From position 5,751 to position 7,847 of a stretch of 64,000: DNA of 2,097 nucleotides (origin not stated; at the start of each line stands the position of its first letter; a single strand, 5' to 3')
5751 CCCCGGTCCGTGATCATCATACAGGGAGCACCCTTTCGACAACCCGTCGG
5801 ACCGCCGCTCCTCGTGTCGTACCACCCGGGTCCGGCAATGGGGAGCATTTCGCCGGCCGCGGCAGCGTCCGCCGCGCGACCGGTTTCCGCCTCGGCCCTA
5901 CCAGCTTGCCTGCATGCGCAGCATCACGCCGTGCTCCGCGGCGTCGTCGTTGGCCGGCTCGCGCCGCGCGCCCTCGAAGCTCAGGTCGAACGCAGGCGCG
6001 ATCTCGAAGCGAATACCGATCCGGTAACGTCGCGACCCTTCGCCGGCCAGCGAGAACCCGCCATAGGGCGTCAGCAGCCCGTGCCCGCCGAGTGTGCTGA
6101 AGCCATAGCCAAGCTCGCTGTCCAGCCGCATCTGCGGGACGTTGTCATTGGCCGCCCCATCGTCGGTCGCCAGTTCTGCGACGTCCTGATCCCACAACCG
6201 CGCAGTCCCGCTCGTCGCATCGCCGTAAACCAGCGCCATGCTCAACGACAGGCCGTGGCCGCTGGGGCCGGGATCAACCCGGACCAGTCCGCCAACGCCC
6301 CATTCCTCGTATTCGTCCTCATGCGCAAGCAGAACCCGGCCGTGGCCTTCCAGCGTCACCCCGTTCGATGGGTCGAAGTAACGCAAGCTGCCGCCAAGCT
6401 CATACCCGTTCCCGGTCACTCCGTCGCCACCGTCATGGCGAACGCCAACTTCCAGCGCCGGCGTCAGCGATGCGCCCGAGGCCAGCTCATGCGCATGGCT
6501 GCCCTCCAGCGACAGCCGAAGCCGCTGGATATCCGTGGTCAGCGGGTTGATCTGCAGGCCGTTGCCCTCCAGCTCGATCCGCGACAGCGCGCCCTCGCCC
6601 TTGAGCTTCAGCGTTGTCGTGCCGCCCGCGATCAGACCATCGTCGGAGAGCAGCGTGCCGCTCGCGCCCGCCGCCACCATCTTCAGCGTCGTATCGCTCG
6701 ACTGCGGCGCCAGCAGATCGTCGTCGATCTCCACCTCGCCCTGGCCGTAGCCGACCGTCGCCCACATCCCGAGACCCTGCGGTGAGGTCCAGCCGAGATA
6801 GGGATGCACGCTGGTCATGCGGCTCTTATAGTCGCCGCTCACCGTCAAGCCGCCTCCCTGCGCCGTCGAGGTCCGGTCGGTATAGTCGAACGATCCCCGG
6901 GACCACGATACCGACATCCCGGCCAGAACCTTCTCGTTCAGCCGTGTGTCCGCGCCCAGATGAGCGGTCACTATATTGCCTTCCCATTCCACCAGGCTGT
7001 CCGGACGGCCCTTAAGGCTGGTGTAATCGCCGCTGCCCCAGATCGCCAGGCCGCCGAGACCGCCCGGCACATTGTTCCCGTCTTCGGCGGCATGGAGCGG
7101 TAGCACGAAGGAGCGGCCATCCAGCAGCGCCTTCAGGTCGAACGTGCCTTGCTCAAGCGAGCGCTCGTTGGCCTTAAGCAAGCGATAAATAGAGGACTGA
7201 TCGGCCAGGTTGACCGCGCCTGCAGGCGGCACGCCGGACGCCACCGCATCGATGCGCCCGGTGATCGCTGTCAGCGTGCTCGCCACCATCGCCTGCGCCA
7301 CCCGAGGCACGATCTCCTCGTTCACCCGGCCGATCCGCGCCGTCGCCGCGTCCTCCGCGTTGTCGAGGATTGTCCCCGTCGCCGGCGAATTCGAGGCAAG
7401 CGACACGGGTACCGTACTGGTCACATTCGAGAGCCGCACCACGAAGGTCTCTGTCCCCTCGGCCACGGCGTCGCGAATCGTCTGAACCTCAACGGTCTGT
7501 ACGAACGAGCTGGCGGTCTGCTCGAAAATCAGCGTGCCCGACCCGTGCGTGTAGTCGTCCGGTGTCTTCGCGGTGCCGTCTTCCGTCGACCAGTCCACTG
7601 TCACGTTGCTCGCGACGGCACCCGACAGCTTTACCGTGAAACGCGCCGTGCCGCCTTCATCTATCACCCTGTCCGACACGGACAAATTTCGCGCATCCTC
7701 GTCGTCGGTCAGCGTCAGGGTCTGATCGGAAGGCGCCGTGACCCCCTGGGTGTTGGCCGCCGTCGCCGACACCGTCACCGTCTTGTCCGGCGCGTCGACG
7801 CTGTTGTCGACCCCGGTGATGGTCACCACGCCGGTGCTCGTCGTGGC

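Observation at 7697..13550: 5.9 kb of near-identical 345-bp in-frame tandem repeats inside AT2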

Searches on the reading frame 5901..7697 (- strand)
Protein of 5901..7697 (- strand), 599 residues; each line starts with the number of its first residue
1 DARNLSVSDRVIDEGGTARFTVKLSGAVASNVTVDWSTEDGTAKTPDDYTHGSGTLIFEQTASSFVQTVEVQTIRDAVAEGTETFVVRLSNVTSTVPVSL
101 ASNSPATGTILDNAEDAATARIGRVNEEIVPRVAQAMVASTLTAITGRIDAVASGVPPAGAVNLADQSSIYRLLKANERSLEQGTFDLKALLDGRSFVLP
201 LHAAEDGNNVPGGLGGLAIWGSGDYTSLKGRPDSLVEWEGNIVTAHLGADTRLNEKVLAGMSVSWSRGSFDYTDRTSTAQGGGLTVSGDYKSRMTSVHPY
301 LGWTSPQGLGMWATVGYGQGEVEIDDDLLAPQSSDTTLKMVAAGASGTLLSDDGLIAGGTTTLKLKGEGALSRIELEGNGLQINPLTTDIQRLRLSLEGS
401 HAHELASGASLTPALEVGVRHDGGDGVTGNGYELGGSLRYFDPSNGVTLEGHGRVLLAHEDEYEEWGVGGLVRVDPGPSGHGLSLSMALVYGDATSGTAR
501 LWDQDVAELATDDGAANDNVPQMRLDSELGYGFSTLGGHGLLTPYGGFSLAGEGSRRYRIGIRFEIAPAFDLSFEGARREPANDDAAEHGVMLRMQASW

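Call 8: search_protein_families(library=pfam, proteins=[window:5901-7346:-], max_evalue=10)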
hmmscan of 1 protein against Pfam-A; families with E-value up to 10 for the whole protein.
seq(482 aa): 2 families
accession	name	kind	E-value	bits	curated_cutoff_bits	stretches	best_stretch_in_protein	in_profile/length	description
PF03797.25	Autotransporter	-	4.8e-10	40.1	26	1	102-319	1-217/255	Autotransporter beta-domain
PF18628.8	P2_N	-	0.27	11.4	25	1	236-294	8-61/129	Viral coat protein P2 N-terminal domain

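Call 17: find_related_loci(query=window:5901-7697:-, collection=genome_contigs, flank=10000)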
Query seq(599 aa) (599 aa) in genome_contigs; peptide patterns used: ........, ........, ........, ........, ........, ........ (x = any residue, [..] = any of these).
98 stretches matched a pattern; 15 encode a relative of the query (tblastn E <= 1e-3); 14 distinct loci.
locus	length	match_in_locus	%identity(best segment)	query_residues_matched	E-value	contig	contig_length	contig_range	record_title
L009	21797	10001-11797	51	12-599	2e-159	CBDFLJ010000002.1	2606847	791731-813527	MAG: Alphaproteobacteria bacterium isolate 1b7322cf-0fa0-4cdd-8357-c9917fa2ed58 genome assembly, contig: contig_2, whole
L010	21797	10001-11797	51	12-599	5e-159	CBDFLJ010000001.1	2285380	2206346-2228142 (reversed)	MAG: Alphaproteobacteria bacterium isolate 1b7322cf-0fa0-4cdd-8357-c9917fa2ed58 genome assembly, contig: contig_1, whole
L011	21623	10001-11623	54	54-599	6e-158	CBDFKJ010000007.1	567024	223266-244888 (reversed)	MAG: Alphaproteobacteria bacterium isolate 4e2e0cdd-c8b5-4f6c-a48e-51141fbf2597 genome assembly, contig: contig_7, whole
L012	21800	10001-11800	50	12-599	1e-157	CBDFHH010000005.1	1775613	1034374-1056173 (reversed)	MAG: Alphaproteobacteria bacterium isolate ca720d0a-e3d3-44bd-b835-9e3e1a19867a genome assembly, contig: contig_5, whole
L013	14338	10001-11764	51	11-599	2e-156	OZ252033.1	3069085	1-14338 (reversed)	MAG: Nitrospira sp. isolate 5c54be61-2b1f-4f42-be48-57ea94eb3cab genome assembly, chromosome: 1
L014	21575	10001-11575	53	73-599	1e-155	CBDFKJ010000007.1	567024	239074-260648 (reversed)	MAG: Alphaproteobacteria bacterium isolate 4e2e0cdd-c8b5-4f6c-a48e-51141fbf2597 genome assembly, contig: contig_7, whole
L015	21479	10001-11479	55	106-599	9e-153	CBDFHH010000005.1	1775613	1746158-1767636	MAG: Alphaproteobacteria bacterium isolate ca720d0a-e3d3-44bd-b835-9e3e1a19867a genome assembly, contig: contig_5, whole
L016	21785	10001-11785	49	12-596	6e-151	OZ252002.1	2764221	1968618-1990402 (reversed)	MAG: Gammaproteobacteria bacterium isolate d484a861-56e0-41a6-afea-df8291d130ef genome assembly, chromosome: 1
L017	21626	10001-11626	52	53-596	5e-149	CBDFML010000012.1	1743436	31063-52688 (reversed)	MAG: Alphaproteobacteria bacterium isolate ee590b42-bf06-4283-966f-9fd346340294 genome assembly, contig: contig_12, whol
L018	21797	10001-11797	51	12-599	5e-159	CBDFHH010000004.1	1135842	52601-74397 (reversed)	MAG: Alphaproteobacteria bacterium isolate ca720d0a-e3d3-44bd-b835-9e3e1a19867a genome assembly, contig: contig_4, whole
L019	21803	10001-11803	49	12-599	9e-148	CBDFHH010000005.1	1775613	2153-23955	MAG: Alphaproteobacteria bacterium isolate ca720d0a-e3d3-44bd-b835-9e3e1a19867a genome assembly, contig: contig_5, whole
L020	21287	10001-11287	60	168-596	3e-147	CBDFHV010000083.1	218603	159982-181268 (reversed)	MAG: Rhodospirillales bacterium isolate fdb9ddf0-d161-4023-a233-fb38a48c8877 genome assembly, contig: contig_83, whole g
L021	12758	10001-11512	54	96-599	4e-146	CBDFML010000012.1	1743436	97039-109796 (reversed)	MAG: Alphaproteobacteria bacterium isolate ee590b42-bf06-4283-966f-9fd346340294 genome assembly, contig: contig_12, whol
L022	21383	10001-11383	38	124-580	1e-77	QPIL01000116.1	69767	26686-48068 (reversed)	MAG: Methylococcales symbiont of Iophon sp. n. MRB-2018 isolate M1 NODE_8_length_69767_cov_9.81467_ID_15, whole genome s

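Call 69: find_related_loci(query=window:5901-7697:-, collection=metagenome_contigs, flank=10000)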
Query seq(599 aa) (599 aa) in metagenome_contigs; peptide patterns used: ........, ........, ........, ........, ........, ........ (x = any residue, [..] = any of these).
166 stretches matched a pattern, but none encodes a relative of the query by tblastn (E <= 1e-3).
